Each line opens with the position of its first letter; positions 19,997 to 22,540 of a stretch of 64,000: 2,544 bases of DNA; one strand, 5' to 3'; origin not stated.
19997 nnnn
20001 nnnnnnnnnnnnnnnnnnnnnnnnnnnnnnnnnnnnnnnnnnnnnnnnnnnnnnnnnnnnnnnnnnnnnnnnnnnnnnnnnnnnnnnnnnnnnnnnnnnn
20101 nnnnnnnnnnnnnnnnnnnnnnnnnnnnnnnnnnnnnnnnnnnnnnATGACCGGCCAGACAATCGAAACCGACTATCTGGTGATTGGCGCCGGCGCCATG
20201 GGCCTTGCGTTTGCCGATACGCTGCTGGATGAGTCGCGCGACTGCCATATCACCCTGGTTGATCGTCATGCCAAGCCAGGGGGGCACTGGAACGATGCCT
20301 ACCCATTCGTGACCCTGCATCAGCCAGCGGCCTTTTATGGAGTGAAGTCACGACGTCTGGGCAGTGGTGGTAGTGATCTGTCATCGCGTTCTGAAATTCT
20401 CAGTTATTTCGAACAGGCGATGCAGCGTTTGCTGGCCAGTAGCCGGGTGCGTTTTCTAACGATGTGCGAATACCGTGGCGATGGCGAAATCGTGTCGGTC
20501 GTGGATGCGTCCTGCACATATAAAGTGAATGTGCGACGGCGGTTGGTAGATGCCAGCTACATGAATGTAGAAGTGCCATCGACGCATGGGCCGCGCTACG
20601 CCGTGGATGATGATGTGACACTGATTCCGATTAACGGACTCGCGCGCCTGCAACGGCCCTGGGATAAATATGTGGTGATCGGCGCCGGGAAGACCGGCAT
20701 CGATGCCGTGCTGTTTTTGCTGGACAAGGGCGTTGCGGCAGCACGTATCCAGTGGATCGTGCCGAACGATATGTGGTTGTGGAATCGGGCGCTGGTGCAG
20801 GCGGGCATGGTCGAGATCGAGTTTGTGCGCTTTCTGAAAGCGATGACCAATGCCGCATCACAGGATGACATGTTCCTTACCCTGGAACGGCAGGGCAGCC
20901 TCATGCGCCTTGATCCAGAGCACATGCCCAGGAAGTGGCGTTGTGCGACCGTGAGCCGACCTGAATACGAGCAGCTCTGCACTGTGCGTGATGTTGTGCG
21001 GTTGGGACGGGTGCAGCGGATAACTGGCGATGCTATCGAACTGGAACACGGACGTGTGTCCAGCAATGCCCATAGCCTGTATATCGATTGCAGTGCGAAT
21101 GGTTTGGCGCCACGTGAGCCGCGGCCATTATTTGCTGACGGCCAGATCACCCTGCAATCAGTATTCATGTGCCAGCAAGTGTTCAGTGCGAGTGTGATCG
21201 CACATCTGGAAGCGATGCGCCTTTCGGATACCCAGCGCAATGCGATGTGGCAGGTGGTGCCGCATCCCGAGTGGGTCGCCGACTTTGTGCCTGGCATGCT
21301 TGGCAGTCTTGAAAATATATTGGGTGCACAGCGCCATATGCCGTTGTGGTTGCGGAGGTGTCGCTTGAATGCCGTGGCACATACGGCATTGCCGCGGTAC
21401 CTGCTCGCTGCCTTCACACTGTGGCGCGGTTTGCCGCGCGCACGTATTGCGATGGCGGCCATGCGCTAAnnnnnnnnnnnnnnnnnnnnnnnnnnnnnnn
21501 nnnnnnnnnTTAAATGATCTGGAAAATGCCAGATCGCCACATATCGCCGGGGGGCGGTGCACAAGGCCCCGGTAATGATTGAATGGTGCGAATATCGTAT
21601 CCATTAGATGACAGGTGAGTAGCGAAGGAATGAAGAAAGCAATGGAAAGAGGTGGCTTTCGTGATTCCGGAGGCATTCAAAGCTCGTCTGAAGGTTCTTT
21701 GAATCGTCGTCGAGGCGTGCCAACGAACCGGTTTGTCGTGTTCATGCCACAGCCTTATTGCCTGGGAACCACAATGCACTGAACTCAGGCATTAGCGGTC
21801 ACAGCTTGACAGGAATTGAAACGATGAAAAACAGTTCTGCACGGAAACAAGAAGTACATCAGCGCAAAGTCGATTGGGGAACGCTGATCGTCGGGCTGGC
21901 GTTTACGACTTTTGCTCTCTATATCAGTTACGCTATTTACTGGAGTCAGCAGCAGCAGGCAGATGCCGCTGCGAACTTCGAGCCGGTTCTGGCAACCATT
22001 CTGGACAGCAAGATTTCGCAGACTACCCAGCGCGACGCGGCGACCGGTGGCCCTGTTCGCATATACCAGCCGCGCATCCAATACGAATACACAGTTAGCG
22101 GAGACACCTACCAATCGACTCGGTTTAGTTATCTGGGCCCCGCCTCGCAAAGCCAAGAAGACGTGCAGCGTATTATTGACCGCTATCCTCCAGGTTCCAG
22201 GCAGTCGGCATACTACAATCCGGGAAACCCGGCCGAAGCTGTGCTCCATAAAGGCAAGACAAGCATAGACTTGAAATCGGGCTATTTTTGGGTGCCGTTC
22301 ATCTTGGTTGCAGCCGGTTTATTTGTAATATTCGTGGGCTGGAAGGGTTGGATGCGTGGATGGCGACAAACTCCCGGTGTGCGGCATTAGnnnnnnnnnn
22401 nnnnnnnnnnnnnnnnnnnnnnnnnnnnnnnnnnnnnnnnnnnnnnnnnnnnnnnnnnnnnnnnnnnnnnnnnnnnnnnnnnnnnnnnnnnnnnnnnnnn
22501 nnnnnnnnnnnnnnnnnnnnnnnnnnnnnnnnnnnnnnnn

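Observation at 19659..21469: Styrene-oxide-isomerase-like haem membrane protein paired with a two-Rossmann flavoprotein instead of StyA/StyB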

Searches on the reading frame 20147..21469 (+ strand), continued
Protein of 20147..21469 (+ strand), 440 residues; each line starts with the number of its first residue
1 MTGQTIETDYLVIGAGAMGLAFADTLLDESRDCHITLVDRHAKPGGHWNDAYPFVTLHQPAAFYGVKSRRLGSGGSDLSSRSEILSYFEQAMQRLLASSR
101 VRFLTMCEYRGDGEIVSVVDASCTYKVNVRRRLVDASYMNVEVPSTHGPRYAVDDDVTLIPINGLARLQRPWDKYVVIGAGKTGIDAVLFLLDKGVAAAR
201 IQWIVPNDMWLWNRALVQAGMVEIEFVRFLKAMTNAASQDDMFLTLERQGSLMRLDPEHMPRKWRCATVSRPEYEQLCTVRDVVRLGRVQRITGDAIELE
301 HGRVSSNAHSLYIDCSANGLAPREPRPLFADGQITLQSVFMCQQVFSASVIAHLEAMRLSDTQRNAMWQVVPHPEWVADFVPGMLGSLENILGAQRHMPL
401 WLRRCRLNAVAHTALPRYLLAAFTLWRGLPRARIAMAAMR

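Call 48: search_protein_families(library=pfam, proteins=[L071:5674-7053:+, L110:5409-6665:+, L104:4570-5820:+, L127:3823-5148:+, L129:5413-6522:+, L118:5482-6588:+, L100:1919-3010:+, L083:1522-2589:+, L062:2600-3616:+, L111:4609-5589:+], max_evalue=0.00001)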
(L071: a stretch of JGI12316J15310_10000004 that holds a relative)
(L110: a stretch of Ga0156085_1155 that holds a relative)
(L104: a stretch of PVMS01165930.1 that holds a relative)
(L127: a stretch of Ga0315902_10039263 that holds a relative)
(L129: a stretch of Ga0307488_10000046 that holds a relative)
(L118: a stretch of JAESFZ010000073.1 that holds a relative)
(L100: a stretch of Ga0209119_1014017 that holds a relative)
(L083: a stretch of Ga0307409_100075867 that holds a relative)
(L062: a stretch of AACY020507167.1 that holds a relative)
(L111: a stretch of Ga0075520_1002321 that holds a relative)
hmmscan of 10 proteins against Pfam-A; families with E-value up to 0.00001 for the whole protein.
L071:5674-7053:+ (459 aa): 2 families
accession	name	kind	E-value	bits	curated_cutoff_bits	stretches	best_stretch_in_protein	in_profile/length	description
PF00270.35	DEAD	-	3.4e-47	160.7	26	1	26-206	1-166/167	DEAD/DEAH box helicase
PF00271.37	Helicase_C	-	4e-33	114.4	23.5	1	242-352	2-110/110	Helicase conserved C-terminal domain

L110:5409-6665:+ (418 aa): 1 family
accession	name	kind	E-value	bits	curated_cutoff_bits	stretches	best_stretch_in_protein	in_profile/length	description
PF00067.27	p450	-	7.6e-39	134.2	22.8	1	61-399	49-445/462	Cytochrome P450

L104:4570-5820:+ (416 aa): 2 families
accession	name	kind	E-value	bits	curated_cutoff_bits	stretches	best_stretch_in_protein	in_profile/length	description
PF00848.25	Ring_hydroxyl_A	-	4e-25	89.4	24.9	1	211-400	4-206/208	Ring hydroxylating alpha subunit (catalytic domain)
PF00355.32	Rieske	-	6.1e-15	55.3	20.3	1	75-155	4-82/88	Rieske [2Fe-2S] domain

L127:3823-5148:+ (441 aa): 0 families

L129:5413-6522:+ (369 aa): 1 family
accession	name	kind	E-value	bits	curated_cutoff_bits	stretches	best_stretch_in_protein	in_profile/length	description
PF11017.14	DUF2855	-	1.4e-107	360.8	30.9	1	38-358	1-334/335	Protein of unknown function (DUF2855)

L118:5482-6588:+ (368 aa): 0 families

L100:1919-3010:+ (363 aa): 1 family
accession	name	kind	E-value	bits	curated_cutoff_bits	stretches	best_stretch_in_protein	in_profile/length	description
PF11017.14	DUF2855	-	9.2e-102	341.7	30.9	1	39-353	1-334/335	Protein of unknown function (DUF2855)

L083:1522-2589:+ (355 aa): 7 families
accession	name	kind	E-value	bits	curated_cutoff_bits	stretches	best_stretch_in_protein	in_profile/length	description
PF00665.32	rve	-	3.5e-17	63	32.6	1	155-289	2-102/102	Integrase core domain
PF13683.12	rve_3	-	7.9e-17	61.2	26.5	1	278-343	2-67/67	Integrase core domain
PF13011.12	LZ_Tnp_IS481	-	3e-12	47.1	22.2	1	25-94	3-72/85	leucine-zipper of insertion element IS481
PF13518.12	HTH_28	-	1.5e-11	44.6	25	1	36-87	2-52/52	Helix-turn-helix domain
PF13384.12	HTH_23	-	3e-11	43.2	24.6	1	32-79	3-49/50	Homeodomain-like domain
PF13565.12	HTH_32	-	9.4e-09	36.1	33.7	1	63-130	1-73/73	Homeodomain-like domain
PF13551.12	HTH_29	-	8.5e-07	29.4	28.1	1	42-91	7-55/64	Winged helix-turn helix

L062:2600-3616:+ (339 aa): 2 families
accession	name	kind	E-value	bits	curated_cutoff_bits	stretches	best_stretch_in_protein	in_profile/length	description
PF05992.17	SbmA_BacA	-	2.2e-112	376.1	24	1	85-339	2-256/315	SbmA/BacA-like family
PF06472.20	ABC_membrane_2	-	1.8e-10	41.1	24.4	1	98-286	20-199/269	ABC transporter transmembrane region 2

L111:4609-5589:+ (326 aa): 3 families
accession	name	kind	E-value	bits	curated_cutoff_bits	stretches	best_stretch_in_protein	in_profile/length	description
PF00561.26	Abhydrolase_1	-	7.4e-30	104.8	25.8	1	33-310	1-243/245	alpha/beta hydrolase fold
PF12697.13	Abhydrolase_6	-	2.1e-15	58.4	26.3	1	35-316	1-215/217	Alpha/beta hydrolase family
PF12146.15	Hydrolase_4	-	1.1e-08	35.1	27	1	34-133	6-108/239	Serine aminopeptidase, S33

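Call 52: find_encoding_contigs(protein=window:20147-21469:+, flank=10000, max_places=6)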
Protein window:20147-21469:+ (440 aa): 3 contigs read that carry it; 2 places shown.
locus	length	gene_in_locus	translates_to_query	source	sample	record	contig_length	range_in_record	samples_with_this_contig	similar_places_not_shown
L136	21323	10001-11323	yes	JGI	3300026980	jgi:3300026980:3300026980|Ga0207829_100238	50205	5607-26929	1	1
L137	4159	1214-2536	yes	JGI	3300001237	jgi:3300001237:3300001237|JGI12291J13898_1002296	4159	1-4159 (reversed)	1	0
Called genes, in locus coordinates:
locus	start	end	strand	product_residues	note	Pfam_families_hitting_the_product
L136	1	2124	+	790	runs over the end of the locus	PF06980:DUF1302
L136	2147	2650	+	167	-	PF02464:CinA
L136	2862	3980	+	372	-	PF00154:RecA_N, PF06745:ATPase (weak), PF08423:Rad51, PF27531:MT3502_N (weak), PF01637:ATPase_2 (weak), PF21096:RecA_C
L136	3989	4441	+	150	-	PF21982:RecX_HTH1, PF02631:RecX_HTH2, PF21981:RecX_HTH3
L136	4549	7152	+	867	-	PF01411:tRNA-synt_2c, PF07973:tRNA_SAD, PF02272:DHHA1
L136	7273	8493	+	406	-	PF00696:AA_kinase, PF01842:ACT, PF22468:ACT_9 (weak), PF01842:ACT (weak), PF13840:ACT_7, PF22468:ACT_9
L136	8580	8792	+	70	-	PF02599:CsrA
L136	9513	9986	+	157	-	PF26512:SOI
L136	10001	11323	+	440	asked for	PF13450:NAD_binding_8 (weak), PF13454:NAD_binding_9 (faint)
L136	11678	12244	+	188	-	PF12158:DUF3592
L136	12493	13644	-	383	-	PF00285:Citrate_synt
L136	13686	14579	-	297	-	PF13714:PEP_mutase, PF00463:ICL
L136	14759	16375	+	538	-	PF06506:PrpR_N, PF00158:Sigma54_activat, PF01078:Mg_chelatase (weak), PF14532:Sigma54_activ_2, PF07728:AAA_5 (weak), PF25601:AAA_lid_14, PF02954:HTH_8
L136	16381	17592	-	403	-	PF07690:MFS_1, PF00083:Sugar_tr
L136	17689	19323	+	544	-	PF00501:AMP-binding, PF13193:AMP-binding_C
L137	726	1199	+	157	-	PF26512:SOI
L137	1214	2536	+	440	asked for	PF13450:NAD_binding_8 (weak), PF13454:NAD_binding_9 (faint)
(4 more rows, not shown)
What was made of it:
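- On SOI / StyC family (NCBIfam NF045734, Pfam PF26512): PF26512 'SOI' is precomputed for the identical protein (call 52).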

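Call 84: search_dna_similar(query=window:20147-21469:+, collection=plasmids, mode=protein, max_evalue=1e-20, max_rows=25)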
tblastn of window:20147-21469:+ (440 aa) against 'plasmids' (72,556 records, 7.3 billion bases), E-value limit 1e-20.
Records with a match: 9; places in all: 10; records where one place covers at least 80% of the query: 7.
Best place of each record, by identity: <60% 9.
By first word of the organism name: Rhizobium 2; Caballeronia 2; Pseudonocardia 2; Streptomyces 1; Rhodococcus 1; Natronosalvus 1.
By predicted mobility (MOB-suite, as given by PLSDB): mobilizable 6; non-mobilizable 2; conjugative 1.
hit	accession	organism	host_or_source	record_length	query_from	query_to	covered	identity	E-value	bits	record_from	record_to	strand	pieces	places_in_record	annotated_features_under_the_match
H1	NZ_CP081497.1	Streptomyces sp. BHT-5-2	whole organism,plant soil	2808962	1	407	93%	44.5%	2e-92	312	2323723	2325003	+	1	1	none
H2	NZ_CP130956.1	Rhodococcus opacus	cell culture,Sod-podzolic soil ...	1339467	4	428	97%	40.3%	3e-76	265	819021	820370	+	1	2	none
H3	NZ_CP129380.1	Rhizobium sp. SSA_523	single cell,Sea water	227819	6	414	93%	39.7%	8e-80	276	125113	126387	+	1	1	NAD(P)-binding protein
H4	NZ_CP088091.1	Rhizobium laguerreae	cell culture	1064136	4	408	90%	40.8%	3e-70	292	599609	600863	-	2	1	none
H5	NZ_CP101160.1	Natronosalvus amylolyticus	cell culture,sediment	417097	4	408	92%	38.6%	4e-74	259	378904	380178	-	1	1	NAD(P)-binding protein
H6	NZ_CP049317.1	Caballeronia sp. SBC2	whole organism,soil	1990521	7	414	93%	38.1%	1e-73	258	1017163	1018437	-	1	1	none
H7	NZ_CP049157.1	Caballeronia sp. SBC1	whole organism,soil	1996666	7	414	93%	38.1%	1e-73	258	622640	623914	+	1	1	none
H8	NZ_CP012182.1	Pseudonocardia sp. EC080610-09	Apterostigma dentigerum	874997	97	374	63%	36.6%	4e-26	145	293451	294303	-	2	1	hypothetical protein (x3)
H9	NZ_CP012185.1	Pseudonocardia sp. EC080619-01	Apterostigma dentigerum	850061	97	374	63%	36.6%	4e-26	145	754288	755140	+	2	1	hypothetical protein (x3)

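Call 85: get_annotated_region(hit=H2, flank=5000)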
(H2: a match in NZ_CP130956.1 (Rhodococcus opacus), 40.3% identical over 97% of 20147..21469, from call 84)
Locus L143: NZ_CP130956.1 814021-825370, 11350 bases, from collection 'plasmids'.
description: Rhodococcus opacus strain VOC-14 plasmid pRho-VOC14-L, complete sequence
organism: Rhodococcus opacus (NCBI taxid 37919)
taxonomy: Bacteria; Actinomycetota; Actinomycetes; Mycobacteriales; Nocardiaceae; Rhodococcus; Rhodococcus opacus
host: -; source: cell culture,Sod-podzolic soil contaminated with solvents; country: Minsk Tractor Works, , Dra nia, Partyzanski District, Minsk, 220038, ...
typing (MOB-suite, as given by PLSDB): mobilizable; relaxase MOBP,MOBP
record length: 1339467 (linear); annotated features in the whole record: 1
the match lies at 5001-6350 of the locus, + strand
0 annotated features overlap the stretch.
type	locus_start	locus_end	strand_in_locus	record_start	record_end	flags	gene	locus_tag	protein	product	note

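Call 86: get_annotated_region(hit=H1, flank=5000)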
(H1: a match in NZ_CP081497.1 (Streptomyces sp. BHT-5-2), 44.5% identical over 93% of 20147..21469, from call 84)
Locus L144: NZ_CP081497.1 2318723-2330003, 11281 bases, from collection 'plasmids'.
description: Streptomyces sp. BHT-5-2 plasmid p1, complete sequence
organism: Streptomyces sp. BHT-5-2 (NCBI taxid 2866715)
taxonomy: Bacteria; Actinomycetota; Actinomycetes; Kitasatosporales; Streptomycetaceae; Streptomyces; Streptomyces sp. BHT-5-2
host: -; source: whole organism,plant soil; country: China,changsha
typing (MOB-suite, as given by PLSDB): non-mobilizable
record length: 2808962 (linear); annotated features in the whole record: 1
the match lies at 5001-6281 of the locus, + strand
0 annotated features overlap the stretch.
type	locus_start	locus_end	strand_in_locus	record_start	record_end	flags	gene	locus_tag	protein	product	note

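Call 87: get_annotated_region(hit=H3, flank=5000)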
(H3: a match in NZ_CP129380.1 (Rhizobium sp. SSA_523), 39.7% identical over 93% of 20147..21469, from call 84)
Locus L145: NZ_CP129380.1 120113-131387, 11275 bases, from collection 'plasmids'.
description: Rhizobium sp. SSA_523 strain SSA5.23 plasmid pHM2, complete sequence
organism: Rhizobium sp. SSA_523 (NCBI taxid 2952477)
taxonomy: Bacteria; Pseudomonadota; Alphaproteobacteria; Hyphomicrobiales; Rhizobiaceae; Rhizobium; Rhizobium sp. SSA 523
host: -; source: single cell,Sea water; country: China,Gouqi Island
typing (MOB-suite, as given by PLSDB): mobilizable; replicon rep_cluster_440; relaxase MOBQ
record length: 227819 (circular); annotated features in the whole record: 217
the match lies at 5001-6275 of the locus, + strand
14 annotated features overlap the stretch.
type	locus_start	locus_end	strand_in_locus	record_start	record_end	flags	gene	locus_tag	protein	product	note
CDS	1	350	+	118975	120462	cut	-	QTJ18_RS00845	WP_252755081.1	PLP-dependent aminotransferase family protein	-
CDS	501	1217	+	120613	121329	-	-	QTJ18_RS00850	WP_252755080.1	hypothetical protein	-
CDS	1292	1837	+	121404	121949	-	-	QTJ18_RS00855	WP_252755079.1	peroxidase-related enzyme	-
CDS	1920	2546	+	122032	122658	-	-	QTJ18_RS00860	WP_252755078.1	hypothetical protein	-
CDS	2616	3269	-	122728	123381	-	-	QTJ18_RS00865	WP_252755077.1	MarR family transcriptional regulator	GO:0006355 - regulation of DNA-templated transcription [Evidence IEA]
CDS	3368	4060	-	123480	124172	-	-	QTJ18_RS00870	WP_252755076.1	superoxide dismutase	-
CDS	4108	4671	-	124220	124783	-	-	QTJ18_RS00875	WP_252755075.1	TlpA family protein disulfide reductase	-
CDS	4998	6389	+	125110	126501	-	-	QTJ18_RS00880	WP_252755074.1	NAD(P)-binding protein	-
CDS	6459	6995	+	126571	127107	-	-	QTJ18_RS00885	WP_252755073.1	GNAT family N-acetyltransferase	-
CDS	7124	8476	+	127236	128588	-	-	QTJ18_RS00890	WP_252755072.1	PepSY domain-containing protein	-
CDS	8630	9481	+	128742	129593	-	-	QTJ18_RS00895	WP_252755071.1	class I SAM-dependent methyltransferase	-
CDS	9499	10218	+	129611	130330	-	-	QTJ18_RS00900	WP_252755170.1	MOSC domain-containing protein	-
CDS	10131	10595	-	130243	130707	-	-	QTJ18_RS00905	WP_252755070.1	Rrf2 family transcriptional regulator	-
CDS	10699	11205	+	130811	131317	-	-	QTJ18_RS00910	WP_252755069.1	group III truncated hemoglobin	-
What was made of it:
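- One Rhizobium homologue lies among oxidative-stress genes (call 87).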

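Call 88: get_annotated_region(hit=H5, flank=5000)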
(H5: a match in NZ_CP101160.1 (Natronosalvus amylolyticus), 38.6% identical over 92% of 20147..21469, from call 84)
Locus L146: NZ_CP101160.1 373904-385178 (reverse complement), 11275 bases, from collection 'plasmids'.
description: Natronosalvus amylolyticus strain WLHSJ1 plasmid unnamed4, complete sequence
organism: Natronosalvus amylolyticus (NCBI taxid 2961994)
taxonomy: Archaea; Euryarchaeota; Halobacteria; Halobacteriales; Natrialbaceae; Natronosalvus; Natronosalvus amylolyticus
host: -; source: cell culture,sediment; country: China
typing (MOB-suite, as given by PLSDB): non-mobilizable
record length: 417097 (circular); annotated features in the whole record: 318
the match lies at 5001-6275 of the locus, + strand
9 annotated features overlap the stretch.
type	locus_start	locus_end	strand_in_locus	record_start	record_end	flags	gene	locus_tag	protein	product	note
CDS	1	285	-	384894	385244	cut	-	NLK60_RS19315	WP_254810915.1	HalOD1 output domain-containing protein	-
CDS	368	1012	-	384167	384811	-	-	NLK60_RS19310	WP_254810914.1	helix-turn-helix domain-containing protein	-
CDS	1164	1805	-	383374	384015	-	-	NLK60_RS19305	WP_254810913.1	helix-turn-helix domain-containing protein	-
CDS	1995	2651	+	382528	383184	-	-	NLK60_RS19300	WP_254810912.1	helix-turn-helix domain-containing protein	-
CDS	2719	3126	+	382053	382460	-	-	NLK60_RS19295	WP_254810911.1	hypothetical protein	-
CDS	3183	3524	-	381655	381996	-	-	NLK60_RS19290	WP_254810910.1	HalOD1 output domain-containing protein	-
CDS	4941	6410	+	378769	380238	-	-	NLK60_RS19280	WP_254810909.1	NAD(P)-binding protein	-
CDS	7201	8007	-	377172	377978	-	-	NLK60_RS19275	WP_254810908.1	helix-turn-helix domain-containing protein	-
CDS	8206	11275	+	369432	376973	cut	-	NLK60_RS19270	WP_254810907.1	NosD domain-containing protein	-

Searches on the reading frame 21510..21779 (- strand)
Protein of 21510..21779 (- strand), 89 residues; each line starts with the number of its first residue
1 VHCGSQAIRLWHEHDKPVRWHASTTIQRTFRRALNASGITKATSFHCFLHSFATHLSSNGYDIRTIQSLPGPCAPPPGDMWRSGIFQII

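Call 3: search_protein_families(library=pfam, proteins=[window:21510-21779:-], max_evalue=1)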
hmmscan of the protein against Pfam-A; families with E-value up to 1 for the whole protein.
window:21510-21779:- (89 aa): 1 family
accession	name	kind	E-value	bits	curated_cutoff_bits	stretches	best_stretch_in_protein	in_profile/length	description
PF00589.27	Phage_integrase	-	3.3e-09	37.2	27.1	1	23-69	107-153/172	Phage integrase family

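Call 4: search_protein_families(library=ncbifam, proteins=[window:21510-21779:-], max_evalue=1)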
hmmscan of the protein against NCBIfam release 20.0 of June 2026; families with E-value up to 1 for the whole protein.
window:21510-21779:- (89 aa): 7 families
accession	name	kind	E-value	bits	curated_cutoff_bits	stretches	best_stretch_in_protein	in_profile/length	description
TIGR02249.1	integrase_gron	subfamily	3.3e-14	53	265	1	18-71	233-287/315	integron integrase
NF011946.0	PRK15417.1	equivalog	7.4e-12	45.1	435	1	23-71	254-302/337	integron integrase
NF040815.2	recomb_XerA_Arch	equivalog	2.3e-09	37.2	220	1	23-71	193-241/263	site-specific tyrosine recombinase/integron integrase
TIGR02225.1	recomb_XerD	equivalog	1.7e-08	34.2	329.6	1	26-71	216-261/290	site-specific tyrosine recombinase XerD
TIGR02224.1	recomb_XerC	equivalog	2.2e-08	33.8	335.15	1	23-71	216-264/295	tyrosine recombinase XerC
NF001399.0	PRK00283.1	subfamily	4.4e-07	29.4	279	1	28-71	226-270/300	tyrosine recombinase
NF002331.0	PRK01287.1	subfamily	7e-07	28.5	371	1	23-71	250-299/365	site-specific tyrosine recombinase XerC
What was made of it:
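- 21510..21779 (-): Remnant of a tyrosine recombinase, closest to integron integrase. Only model positions 233-287 of 315 are present. This is a pseudogene fragment and not part of the module, but it bears on the islet idea. Pfam Phage_integrase E=3e-9; TIGR02249 at 53 bits against a cut-off of 265 (calls 3, 4)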

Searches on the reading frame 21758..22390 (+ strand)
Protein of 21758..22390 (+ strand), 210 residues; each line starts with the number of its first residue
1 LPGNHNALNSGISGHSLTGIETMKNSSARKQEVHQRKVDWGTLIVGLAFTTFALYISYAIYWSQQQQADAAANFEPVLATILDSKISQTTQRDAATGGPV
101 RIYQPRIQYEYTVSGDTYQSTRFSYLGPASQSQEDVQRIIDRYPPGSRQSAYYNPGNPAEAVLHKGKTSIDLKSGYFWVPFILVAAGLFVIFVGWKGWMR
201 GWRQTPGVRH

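Call 3: search_protein_families(library=pfam, proteins=[window:21758-22390:+], max_evalue=1)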
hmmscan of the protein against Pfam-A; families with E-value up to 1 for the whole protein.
window:21758-22390:+ (210 aa): 1 family
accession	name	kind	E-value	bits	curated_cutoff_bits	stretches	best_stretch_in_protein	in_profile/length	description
PF12158.14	DUF3592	-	4e-16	59.9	25.3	1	79-166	3-82/84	Domain of unknown function (DUF3592)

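Call 4: search_protein_families(library=ncbifam, proteins=[window:21758-22390:+], max_evalue=1)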
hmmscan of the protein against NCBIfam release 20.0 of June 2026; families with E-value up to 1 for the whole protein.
window:21758-22390:+ (210 aa): 0 families
